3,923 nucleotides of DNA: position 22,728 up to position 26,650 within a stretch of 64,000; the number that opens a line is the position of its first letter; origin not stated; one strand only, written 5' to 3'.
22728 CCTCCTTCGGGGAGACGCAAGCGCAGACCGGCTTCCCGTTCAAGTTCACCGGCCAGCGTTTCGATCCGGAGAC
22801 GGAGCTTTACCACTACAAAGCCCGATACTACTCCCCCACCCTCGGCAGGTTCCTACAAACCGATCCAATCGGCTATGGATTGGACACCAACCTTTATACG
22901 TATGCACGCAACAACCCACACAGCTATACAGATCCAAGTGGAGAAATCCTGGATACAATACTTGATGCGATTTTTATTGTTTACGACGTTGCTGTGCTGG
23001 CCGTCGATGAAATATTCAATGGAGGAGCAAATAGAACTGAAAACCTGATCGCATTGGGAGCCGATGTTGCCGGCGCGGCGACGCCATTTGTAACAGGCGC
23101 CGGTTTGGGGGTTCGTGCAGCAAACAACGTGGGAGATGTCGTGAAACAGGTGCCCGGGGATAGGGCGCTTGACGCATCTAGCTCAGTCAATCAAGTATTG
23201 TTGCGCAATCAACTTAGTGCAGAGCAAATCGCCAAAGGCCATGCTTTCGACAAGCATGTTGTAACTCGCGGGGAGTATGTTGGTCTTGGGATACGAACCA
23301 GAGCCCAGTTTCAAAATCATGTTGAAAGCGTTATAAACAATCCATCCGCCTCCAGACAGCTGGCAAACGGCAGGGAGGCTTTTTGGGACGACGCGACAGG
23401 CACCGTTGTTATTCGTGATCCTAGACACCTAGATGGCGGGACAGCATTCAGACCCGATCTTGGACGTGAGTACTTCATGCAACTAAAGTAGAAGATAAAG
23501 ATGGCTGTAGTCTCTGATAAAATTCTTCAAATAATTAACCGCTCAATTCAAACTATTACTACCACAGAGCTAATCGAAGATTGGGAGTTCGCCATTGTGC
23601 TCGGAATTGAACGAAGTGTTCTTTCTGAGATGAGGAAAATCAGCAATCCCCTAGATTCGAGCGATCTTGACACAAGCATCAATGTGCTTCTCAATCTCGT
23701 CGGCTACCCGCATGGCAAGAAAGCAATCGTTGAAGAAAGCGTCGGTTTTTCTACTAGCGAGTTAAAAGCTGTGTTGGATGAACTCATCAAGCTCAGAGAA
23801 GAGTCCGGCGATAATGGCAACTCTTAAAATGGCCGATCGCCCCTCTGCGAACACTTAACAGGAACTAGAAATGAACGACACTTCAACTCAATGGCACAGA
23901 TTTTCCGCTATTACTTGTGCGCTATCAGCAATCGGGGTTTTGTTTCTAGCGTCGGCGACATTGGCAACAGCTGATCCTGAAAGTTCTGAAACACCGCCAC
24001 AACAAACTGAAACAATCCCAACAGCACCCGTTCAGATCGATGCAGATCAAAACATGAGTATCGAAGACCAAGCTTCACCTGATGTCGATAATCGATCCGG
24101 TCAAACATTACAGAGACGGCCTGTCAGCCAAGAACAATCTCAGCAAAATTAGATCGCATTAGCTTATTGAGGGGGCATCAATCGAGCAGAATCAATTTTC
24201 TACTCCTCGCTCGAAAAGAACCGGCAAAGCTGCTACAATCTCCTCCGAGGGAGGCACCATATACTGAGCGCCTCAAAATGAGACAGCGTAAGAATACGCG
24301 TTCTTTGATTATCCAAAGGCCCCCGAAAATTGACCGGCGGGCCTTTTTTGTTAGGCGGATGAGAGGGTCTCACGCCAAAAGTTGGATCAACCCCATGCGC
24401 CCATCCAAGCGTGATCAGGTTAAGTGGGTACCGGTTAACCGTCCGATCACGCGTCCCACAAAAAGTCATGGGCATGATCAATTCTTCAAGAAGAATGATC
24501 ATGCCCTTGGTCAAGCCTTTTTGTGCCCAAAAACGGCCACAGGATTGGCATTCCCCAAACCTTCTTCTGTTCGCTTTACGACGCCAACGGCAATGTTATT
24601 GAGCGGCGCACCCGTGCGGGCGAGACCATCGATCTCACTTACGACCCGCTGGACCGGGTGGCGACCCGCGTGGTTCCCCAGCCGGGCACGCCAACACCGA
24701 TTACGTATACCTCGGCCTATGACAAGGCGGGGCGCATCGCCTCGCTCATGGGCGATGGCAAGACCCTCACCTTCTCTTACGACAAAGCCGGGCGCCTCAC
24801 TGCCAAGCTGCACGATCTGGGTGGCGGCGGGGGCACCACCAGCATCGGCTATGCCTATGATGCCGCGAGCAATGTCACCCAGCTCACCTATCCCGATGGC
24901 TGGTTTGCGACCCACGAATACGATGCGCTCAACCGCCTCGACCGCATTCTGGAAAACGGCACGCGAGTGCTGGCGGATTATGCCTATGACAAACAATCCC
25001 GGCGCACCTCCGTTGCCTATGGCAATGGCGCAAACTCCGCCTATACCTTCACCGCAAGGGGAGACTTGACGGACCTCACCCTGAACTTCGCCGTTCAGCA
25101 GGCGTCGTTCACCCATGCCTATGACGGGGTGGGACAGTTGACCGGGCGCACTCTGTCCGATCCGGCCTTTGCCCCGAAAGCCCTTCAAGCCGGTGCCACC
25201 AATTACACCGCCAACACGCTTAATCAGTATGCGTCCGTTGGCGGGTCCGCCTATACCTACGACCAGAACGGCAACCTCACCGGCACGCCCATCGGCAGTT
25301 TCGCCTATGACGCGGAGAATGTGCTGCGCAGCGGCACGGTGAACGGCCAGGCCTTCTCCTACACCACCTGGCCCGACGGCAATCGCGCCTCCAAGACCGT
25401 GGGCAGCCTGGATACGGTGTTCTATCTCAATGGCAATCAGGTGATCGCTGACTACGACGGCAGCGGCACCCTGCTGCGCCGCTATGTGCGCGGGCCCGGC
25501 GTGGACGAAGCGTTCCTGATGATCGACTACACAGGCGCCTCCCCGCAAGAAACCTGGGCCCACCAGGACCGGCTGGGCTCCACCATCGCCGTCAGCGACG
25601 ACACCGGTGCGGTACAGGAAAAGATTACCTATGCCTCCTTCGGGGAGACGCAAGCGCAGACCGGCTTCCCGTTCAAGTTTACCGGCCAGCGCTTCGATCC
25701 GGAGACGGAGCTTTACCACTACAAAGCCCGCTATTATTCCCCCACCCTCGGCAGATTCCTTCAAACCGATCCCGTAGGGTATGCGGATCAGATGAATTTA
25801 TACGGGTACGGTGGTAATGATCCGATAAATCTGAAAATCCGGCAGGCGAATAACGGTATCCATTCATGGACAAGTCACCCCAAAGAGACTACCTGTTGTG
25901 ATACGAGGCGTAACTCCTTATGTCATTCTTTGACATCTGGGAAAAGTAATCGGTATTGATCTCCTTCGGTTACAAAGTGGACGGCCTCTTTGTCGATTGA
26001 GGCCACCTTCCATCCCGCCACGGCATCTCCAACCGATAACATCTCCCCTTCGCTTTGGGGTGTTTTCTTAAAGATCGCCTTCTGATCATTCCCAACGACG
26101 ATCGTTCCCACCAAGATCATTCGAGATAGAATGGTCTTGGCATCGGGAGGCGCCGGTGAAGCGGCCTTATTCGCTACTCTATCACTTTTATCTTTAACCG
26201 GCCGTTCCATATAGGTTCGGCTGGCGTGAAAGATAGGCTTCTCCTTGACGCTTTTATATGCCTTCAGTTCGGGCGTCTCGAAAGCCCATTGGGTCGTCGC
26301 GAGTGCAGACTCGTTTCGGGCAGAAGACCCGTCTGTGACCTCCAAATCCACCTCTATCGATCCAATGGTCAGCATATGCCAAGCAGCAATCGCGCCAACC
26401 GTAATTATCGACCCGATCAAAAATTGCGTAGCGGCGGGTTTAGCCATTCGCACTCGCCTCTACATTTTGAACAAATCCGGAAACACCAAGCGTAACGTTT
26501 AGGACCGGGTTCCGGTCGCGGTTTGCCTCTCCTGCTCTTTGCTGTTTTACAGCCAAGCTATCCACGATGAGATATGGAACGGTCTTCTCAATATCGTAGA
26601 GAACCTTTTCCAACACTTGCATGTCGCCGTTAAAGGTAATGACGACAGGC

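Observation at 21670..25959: Promoter-less orphan rhs-CT module created by a 1.2-kb duplication with a truncated toxin tail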

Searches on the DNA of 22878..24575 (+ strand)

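Call 58: search_dna_similar(query=window:22878-24575:+, collection=plasmids, mode=distant, max_rows=5)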
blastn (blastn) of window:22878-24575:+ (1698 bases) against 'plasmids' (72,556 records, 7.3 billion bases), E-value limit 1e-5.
No match.

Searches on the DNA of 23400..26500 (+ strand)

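Call 10: search_rna_families(source=window, start=23400, end=26500, threshold=evalue, max_evalue=1)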
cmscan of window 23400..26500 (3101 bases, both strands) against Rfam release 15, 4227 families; matches with E-value up to 1: 0.
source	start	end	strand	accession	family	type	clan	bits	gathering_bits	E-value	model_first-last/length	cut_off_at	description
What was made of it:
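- Tried and rejected: Rfam scan of 23400-26500 at E<=1 found nothing (call 10).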

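Call 59: search_dna_similar(query=window:24153-25960:+, collection=plasmids, mode=distant, max_rows=5)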
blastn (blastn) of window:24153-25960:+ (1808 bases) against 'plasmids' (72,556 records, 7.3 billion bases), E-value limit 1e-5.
No match.
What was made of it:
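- Tried and rejected: blastn of the cassette and of the orphan against PLSDB plasmids gave no match, so this collection offers no support for an episomal source (calls 58, 59).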

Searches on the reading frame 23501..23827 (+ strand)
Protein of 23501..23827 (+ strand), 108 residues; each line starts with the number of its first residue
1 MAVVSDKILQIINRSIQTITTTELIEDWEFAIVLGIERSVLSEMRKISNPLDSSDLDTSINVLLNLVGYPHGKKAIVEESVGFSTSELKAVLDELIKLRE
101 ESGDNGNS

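Call 7: search_protein_families(library=pfam, proteins=[window:23501-23827:+], max_evalue=0.01)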
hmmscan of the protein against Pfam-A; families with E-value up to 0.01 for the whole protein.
window:23501-23827:+ (108 aa): 0 families

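Call 21: search_protein_families(library=pfam, proteins=[window:23501-23827:+], max_evalue=10)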
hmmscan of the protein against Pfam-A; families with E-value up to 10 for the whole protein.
window:23501-23827:+ (108 aa): 1 family
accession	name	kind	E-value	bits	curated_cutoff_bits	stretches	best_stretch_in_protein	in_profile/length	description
PF06569.16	DUF1128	-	0.17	12.5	27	1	76-99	47-70/71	Protein of unknown function (DUF1128)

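Call 47: search_protein_families(library=ncbifam, proteins=[window:23501-23827:+], max_evalue=0.01)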
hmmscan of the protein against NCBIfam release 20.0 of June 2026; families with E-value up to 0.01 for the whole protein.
window:23501-23827:+ (108 aa): 0 families
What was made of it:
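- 23501..23827 (+): Candidate cognate immunity gene (108 aa). No Pfam or NCBIfam hit (calls 7, 21, 47).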

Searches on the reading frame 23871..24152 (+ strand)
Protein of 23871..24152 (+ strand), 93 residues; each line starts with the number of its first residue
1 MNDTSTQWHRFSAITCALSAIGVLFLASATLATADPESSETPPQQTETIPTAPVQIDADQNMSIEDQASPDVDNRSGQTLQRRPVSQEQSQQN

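Call 7: search_protein_families(library=pfam, proteins=[window:23871-24152:+], max_evalue=0.01)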
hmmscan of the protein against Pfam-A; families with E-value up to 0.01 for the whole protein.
window:23871-24152:+ (93 aa): 0 families

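Call 21: search_protein_families(library=pfam, proteins=[window:23871-24152:+], max_evalue=10)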
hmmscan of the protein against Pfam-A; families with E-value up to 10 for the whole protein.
window:23871-24152:+ (93 aa): 0 families

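Call 47: search_protein_families(library=ncbifam, proteins=[window:23871-24152:+], max_evalue=0.01)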
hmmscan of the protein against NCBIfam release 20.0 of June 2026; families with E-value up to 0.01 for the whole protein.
window:23871-24152:+ (93 aa): 0 families
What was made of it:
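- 23871..24152 (+): Small ORF (93 aa) with a hydrophobic N-terminus and a low-complexity tail. Its function is unknown. It is part of the 2906-bp unit. No family hit (calls 7, 21, 47).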

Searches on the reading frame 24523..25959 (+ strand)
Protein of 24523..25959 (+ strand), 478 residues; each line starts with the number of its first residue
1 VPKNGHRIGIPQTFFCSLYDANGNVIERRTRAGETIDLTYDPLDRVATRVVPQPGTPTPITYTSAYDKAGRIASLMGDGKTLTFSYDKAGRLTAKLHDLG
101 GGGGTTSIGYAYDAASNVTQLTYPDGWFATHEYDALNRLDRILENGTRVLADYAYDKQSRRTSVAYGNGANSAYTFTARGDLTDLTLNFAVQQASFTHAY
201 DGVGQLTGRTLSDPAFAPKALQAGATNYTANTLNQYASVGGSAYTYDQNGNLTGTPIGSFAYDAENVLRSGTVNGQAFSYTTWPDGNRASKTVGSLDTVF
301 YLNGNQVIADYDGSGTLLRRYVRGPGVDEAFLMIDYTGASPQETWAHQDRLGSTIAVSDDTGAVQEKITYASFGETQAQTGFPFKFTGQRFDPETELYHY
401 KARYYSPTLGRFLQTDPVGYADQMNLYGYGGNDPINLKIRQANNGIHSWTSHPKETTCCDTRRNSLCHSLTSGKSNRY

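Call 7: search_protein_families(library=pfam, proteins=[window:24523-25959:+], max_evalue=0.01)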
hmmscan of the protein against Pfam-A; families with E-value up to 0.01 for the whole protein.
window:24523-25959:+ (478 aa): 3 families
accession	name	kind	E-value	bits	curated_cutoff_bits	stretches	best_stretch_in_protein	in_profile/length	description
PF05593.20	RHS_repeat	-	5.5e-20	71.7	22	4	19-51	1-33/38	RHS Repeat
PF25023.1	TEN_YD-shell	-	1.9e-05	23.4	50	0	339-416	785-866/909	Teneurin YD-shell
PF15283.12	DUF4595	-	0.0013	19.2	34.2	0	77-119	72-122/202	Domain of unknown function (DUF4595) with porin-like fold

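Call 12: find_related_loci(query=window:24523-25959:+, collection=genome_contigs, flank=10000)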
Query window:24523-25959:+ (478 aa) in genome_contigs; peptide patterns used: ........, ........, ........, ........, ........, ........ (x = any residue, [..] = any of these).
361 stretches matched a pattern; 229 encode a relative of the query (tblastn E <= 1e-3); the best 80 are kept; 78 distinct loci.
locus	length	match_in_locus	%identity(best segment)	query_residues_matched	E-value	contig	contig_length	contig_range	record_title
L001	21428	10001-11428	44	11-438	2e-98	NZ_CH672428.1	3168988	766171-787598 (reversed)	Oceanicaulis sp. HTCC2633 scf_1099451005985, whole genome shotgun sequence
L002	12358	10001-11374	42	19-462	4e-90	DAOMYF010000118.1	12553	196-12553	MAG TPA_asm: Bryobacteraceae bacterium isolate AMR_MDS_5633 NODE_1686_length_12553_cov_21.953112, whole genome shotgun s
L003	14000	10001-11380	41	18-451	2e-88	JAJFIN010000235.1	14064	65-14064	MAG: Alphaproteobacteria bacterium isolate OFTM322 OFTM322_234, whole genome shotgun sequence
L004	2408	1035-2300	42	8-436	5e-91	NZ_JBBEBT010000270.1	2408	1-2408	MAG: Hyphomonas sp. isolate LejiaF_64_14 Lejia_F_54143_length_2408_cov_7, whole genome shotgun sequence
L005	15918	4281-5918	34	19-438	2e-72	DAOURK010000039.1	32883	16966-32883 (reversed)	MAG TPA_asm: Pseudomonadota bacterium isolate CSMAG_150 CSMAG_150_k141_88944_length_32883_cov_1322.4910, whole genome sh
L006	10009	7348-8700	37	13-436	9e-72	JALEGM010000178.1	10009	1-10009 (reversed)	MAG: Aquisalinus sp. isolate CC_bin13 k97_143388, whole genome shotgun sequence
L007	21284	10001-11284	37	13-438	2e-69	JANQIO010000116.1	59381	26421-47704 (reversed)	MAG: Halieaceae bacterium isolate PL24a_bin.58 k99_390191, whole genome shotgun sequence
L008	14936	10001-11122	39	19-395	2e-63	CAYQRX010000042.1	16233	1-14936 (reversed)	MAG TPA_asm: uncultured Hyphomonas sp. isolate SRP304446_co1_125 genome assembly, contig: NODE_2506_length_16233_cov_7.2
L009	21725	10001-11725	33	19-437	1e-54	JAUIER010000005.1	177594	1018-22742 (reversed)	MAG: bacterium isolate 8_bin.41 NODE_167_length_177594_cov_1.507255, whole genome shotgun sequence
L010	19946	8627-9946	37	19-436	1e-58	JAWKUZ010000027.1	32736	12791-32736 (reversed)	MAG: Hyphomonadaceae bacterium isolate ABC2.77 ABC2.77.fa-27, whole genome shotgun sequence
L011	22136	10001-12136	30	10-468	6e-51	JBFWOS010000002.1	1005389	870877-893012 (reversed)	MAG: Candidatus Omnitrophota bacterium isolate CA_2019_TPBF_141 NODE_29_length_1005389_cov_48.480852_TPBF, whole genome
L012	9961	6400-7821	34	22-436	7e-51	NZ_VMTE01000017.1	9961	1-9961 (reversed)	MAG: Hyphomonas sp. isolate S2_81 k141_65375, whole genome shotgun sequence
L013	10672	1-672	50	216-436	5e-49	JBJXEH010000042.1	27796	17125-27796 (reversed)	MAG: Micropepsaceae bacterium isolate P.bin.180 k127_2686786, whole genome shotgun sequence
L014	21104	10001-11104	34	115-436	1e-47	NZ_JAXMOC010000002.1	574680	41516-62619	MAG: Maricaulis sp. isolate EC_MBin.40 ECX_36CoAssmbCtg, whole genome shotgun sequence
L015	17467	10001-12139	30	7-434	6e-43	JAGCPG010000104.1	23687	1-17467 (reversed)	MAG: Bacteroidales bacterium isolate RGIG9998 Yak_Reticulum-4__c610918, whole genome shotgun sequence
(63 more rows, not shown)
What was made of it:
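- Tried and rejected: The GTDB genome scan gave at best 44% identity over the full length (call 12).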

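Call 23: find_homologous_proteins(query=window:24523-25959:+, max_evalue=1e-20)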
Query window:24523-25959:+ (478 aa): 929 proteins with E <= 1e-20 among 8000 candidates; the best 120 are listed.
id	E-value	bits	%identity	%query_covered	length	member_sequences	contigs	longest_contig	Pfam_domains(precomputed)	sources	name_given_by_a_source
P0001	0.0e+0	1095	100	100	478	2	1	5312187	PF05593.20,PF25023.2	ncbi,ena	-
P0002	7.8e-97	343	47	86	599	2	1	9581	PF05593.20,PF25023.2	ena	-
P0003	1.4e-96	342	45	90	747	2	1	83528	PF05593.20,PF25023.2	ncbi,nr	ncbi:MAG: hypothetical protein KBA31_20610 [Alphaproteobacteria bacterium]|nr:hypothetical protein [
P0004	6.9e-95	337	44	90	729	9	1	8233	PF05593.20,PF25023.2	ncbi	ncbi:MAG: RHS repeat domain-containing protein [Alphaproteobacteria bacterium]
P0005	6.6e-94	334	46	86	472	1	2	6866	PF05593.20,PF25023.2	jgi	jgi:RHS repeat-associated protein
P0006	1.1e-90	323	45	88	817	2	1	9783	PF05593.20,PF25023.2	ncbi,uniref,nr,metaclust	ncbi:hypothetical protein HY29_18010 [Hyphomonas beringensis]|uniref:Uncharacterized protein n=2 Tax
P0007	9.1e-90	320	43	91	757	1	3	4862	PF05593.20,PF25023.2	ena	-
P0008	3.9e-89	318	42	89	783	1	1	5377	PF05593.20,PF25023.2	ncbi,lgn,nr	ncbi:MAG: RHS repeat-associated core domain-containing protein [Candidatus Melainabacteria bacterium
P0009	3.6e-87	311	42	89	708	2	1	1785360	PF05593.20,PF25023.2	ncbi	-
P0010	1.2e-85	306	41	87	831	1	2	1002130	PF14891.13,PF05593.20,PF25023.2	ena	-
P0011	1.3e-85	306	41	91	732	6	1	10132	PF05593.20,PF25023.2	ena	-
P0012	2.3e-85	305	47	75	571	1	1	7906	PF05593.20,PF25023.2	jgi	jgi:RHS repeat-associated protein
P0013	3.2e-85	305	41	90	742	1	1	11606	PF05593.20,PF25023.2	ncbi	-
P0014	4.1e-85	305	42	88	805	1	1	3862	PF05593.20,PF25023.2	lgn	-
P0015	1.8e-84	302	43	89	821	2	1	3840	PF05593.20,PF25023.2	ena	-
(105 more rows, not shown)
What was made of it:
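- The source contig is 5.3 Mb long (call 23).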

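Call 24: find_encoding_contigs(protein=P0001, flank=10000, max_places=3)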
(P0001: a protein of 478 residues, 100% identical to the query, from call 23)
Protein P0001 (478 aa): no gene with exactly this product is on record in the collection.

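Call 47: search_protein_families(library=ncbifam, proteins=[window:24523-25959:+], max_evalue=0.01)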
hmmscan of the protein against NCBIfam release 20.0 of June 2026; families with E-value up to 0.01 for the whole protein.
window:24523-25959:+ (478 aa): 3 families
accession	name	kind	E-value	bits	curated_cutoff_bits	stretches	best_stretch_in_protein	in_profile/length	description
TIGR03696.1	Rhs_assc_core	domain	2.8e-21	75.8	32.5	1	370-437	1-70/76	RHS repeat-associated core domain-containing protein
NF041261.1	RHS_core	equivalog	2.4e-15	55.5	2000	2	352-432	1166-1251/1261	RHS element core protein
TIGR01643.1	YD_repeat_2x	repeat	1.3e-14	54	15.8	2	19-52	1-34/42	YD repeat-containing protein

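Call 56: find_encoding_contigs(protein=P0122, flank=1000, max_places=2)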
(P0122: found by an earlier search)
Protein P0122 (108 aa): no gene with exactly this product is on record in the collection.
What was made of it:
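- Tried and rejected: Exact look-ups of P0001 and P0122 to find the source record were not on record (calls 24, 56).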
